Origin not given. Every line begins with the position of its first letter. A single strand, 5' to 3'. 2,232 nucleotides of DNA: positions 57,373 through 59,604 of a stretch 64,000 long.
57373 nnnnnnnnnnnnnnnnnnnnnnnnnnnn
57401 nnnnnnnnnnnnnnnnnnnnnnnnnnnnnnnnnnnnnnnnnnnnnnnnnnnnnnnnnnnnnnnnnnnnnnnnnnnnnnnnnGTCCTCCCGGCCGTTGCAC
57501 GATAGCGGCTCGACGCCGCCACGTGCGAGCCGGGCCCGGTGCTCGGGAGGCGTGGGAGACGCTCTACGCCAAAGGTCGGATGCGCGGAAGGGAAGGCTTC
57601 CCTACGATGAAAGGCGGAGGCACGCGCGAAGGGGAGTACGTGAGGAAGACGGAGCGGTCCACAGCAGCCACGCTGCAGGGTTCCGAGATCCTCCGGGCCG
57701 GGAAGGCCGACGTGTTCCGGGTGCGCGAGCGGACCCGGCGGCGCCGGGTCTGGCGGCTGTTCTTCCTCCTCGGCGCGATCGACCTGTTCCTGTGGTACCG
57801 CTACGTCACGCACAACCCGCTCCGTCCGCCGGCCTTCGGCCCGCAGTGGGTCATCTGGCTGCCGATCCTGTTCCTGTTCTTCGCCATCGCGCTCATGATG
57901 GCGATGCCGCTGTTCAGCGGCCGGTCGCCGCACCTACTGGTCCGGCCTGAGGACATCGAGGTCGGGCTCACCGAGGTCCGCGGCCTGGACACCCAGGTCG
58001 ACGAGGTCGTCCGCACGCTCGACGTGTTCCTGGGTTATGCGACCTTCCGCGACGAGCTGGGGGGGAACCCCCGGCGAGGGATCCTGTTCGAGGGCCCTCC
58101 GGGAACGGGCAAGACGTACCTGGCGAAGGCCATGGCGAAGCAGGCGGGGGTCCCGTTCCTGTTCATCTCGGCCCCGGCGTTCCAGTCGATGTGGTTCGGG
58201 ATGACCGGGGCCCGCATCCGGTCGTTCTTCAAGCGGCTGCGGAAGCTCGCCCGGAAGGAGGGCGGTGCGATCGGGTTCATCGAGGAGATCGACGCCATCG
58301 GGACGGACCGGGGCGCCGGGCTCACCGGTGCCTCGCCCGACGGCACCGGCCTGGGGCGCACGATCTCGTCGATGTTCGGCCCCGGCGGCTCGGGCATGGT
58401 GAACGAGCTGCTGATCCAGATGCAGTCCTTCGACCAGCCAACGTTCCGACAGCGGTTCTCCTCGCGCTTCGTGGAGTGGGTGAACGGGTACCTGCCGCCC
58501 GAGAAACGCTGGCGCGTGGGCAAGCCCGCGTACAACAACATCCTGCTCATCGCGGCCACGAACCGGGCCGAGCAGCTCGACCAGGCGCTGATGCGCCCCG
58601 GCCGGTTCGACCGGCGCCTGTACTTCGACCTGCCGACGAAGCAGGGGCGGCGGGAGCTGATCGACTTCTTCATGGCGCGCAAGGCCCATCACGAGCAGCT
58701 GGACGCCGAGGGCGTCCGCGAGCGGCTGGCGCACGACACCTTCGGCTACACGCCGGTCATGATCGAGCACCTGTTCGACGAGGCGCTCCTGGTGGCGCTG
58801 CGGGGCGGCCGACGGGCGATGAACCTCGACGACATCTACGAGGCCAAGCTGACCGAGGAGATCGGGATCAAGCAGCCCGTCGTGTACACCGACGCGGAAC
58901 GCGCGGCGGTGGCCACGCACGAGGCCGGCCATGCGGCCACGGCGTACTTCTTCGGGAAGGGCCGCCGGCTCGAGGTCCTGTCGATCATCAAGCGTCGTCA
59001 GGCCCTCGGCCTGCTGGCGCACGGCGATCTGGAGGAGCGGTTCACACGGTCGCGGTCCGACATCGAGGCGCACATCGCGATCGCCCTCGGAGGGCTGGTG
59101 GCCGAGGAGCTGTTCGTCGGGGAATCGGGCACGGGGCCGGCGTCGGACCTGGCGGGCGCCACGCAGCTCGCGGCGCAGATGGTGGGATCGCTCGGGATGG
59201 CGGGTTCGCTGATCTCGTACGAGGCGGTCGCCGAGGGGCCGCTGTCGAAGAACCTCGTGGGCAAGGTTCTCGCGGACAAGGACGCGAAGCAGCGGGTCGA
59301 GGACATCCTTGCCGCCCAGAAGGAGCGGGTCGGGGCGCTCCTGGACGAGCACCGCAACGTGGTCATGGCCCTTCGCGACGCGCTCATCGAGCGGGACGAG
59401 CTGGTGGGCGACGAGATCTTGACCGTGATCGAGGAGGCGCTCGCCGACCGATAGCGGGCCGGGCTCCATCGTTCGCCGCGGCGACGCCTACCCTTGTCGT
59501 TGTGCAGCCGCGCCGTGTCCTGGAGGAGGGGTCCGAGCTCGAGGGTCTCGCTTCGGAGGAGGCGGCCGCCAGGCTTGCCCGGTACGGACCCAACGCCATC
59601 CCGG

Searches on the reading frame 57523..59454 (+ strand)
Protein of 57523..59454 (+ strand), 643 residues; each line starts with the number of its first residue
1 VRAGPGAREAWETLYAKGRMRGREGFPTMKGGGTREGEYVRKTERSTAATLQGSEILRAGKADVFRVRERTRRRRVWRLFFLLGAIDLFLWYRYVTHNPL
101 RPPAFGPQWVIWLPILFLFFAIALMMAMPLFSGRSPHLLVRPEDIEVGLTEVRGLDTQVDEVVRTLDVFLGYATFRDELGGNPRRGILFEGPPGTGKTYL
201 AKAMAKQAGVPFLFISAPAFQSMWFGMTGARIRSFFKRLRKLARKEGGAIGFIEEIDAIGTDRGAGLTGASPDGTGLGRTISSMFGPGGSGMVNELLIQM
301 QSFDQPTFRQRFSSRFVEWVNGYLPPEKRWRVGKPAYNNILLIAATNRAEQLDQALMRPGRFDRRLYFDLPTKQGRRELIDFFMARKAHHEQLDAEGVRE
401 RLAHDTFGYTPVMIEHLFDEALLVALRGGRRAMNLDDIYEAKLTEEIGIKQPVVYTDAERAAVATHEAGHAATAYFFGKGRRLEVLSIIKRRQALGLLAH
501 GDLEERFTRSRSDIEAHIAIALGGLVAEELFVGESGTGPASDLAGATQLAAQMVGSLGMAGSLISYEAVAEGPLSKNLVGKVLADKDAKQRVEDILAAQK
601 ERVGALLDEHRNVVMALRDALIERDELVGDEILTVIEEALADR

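Call 52: search_protein_families(library=pfam, proteins=[window:57523-59454:+], max_evalue=0.0001)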
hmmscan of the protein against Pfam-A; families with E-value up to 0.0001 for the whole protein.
window:57523-59454:+ (643 aa): 3 families
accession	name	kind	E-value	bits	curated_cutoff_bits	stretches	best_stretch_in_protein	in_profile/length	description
PF00004.35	AAA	-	3.2e-28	99.2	21.2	1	187-370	1-131/131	ATPase family associated with various cellular activities (AAA)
PF01434.24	Peptidase_M41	-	8.2e-28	98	29.9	1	454-633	2-189/191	Peptidase family M41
PF05496.18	RuvB_N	-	3.9e-05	23.9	27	0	161-221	14-70/159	Holliday junction DNA helicase RuvB P-loop domain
